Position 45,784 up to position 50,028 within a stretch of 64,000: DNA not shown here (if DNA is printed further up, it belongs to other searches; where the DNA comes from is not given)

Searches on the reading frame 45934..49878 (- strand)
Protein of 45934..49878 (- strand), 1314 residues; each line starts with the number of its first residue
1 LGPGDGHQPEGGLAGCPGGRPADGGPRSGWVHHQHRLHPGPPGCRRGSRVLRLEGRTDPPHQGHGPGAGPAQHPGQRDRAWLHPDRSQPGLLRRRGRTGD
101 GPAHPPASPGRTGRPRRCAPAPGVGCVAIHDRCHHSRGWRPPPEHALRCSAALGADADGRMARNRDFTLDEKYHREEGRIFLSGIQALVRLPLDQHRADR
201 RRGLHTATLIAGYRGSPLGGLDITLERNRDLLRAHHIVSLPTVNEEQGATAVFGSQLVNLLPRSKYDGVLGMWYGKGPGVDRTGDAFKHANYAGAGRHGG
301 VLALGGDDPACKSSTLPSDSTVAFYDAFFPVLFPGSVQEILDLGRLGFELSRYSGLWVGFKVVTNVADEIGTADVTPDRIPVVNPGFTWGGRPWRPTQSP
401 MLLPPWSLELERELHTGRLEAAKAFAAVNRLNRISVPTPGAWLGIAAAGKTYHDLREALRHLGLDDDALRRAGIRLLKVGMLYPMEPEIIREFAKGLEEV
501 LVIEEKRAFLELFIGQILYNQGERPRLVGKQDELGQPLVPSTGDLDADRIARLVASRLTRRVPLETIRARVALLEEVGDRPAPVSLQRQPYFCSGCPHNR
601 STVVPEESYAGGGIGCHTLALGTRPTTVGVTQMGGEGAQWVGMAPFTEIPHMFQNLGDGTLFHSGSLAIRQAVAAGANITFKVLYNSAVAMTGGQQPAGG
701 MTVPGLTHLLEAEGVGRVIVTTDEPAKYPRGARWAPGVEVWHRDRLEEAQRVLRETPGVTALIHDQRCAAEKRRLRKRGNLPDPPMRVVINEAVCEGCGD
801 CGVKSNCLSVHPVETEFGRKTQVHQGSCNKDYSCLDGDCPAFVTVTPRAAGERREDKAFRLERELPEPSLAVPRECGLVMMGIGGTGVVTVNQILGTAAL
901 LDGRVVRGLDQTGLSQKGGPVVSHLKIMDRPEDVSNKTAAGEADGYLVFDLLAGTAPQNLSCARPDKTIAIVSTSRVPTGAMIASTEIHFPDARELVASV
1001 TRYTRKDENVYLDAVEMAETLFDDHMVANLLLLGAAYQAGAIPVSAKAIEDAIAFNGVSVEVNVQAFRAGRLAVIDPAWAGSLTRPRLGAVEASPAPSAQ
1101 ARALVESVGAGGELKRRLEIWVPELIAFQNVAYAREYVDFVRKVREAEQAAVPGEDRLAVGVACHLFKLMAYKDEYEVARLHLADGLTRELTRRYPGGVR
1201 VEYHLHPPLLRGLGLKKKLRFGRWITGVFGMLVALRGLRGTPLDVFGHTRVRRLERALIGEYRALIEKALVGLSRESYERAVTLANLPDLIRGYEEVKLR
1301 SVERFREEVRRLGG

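Call 9: search_protein_families(library=pfam, proteins=[window:45934-49878:-], max_evalue=0.00001)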
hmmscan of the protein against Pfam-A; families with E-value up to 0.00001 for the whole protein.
window:45934-49878:- (1314 aa): 2 families
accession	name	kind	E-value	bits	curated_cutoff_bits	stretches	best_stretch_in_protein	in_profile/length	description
PF20169.3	DUF6537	-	3.3e-61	207.2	27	1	1120-1310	7-202/203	Family of unknown function (DUF6537)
PF01558.24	POR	-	1.5e-21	77.7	27.4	1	884-1071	1-172/173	Pyruvate ferredoxin/flavodoxin oxidoreductase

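Call 39: search_protein_families(library=ncbifam, proteins=[window:45934-49878:-], max_evalue=1e-10)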
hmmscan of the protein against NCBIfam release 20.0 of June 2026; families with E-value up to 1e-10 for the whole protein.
window:45934-49878:- (1314 aa): 11 families
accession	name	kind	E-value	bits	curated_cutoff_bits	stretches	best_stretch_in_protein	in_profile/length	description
NF009589.0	PRK13030.1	subfamily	0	1459.3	816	1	164-1311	13-1152/1170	indolepyruvate ferredoxin oxidoreductase family protein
NF009588.0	PRK13029.1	subfamily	0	1269.9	952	1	158-1312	7-1172/1196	indolepyruvate ferredoxin oxidoreductase family protein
TIGR03336.1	IOR_alpha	equivalog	1.4e-43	149.2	650.9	1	268-836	69-588/595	indolepyruvate ferredoxin oxidoreductase subunit alpha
NF006179.0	PRK08312.1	subfamily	6.4e-21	75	348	1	878-1310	14-470/514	indolepyruvate oxidoreductase subunit beta family protein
NF005322.0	PRK06853.1-2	equivalog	1.6e-19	70.5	237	1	878-1074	8-193/197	indolepyruvate oxidoreductase subunit beta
NF005323.0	PRK06853.1-3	equivalog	2.3e-18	66.8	238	1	875-1074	6-195/197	indolepyruvate oxidoreductase subunit beta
TIGR03334.1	IOR_beta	equivalog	2.3e-16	60.3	205.8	1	877-1071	2-188/189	indolepyruvate ferredoxin oxidoreductase subunit beta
NF005324.0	PRK06853.1-4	equivalog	2.4e-15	56.9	222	1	878-1071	5-186/196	indolepyruvate oxidoreductase subunit beta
NF005325.0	PRK06853.1-5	equivalog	1.1e-13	51.4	230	1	877-1071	5-188/192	indolepyruvate oxidoreductase subunit beta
NF005326.0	PRK06853.1-6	equivalog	1.7e-11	44.3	348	1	874-1070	2-192/202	indolepyruvate oxidoreductase subunit beta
NF004915.0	PRK06274.1-1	equivalog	3.2e-11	43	274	1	876-1070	3-188/194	indolepyruvate oxidoreductase subunit beta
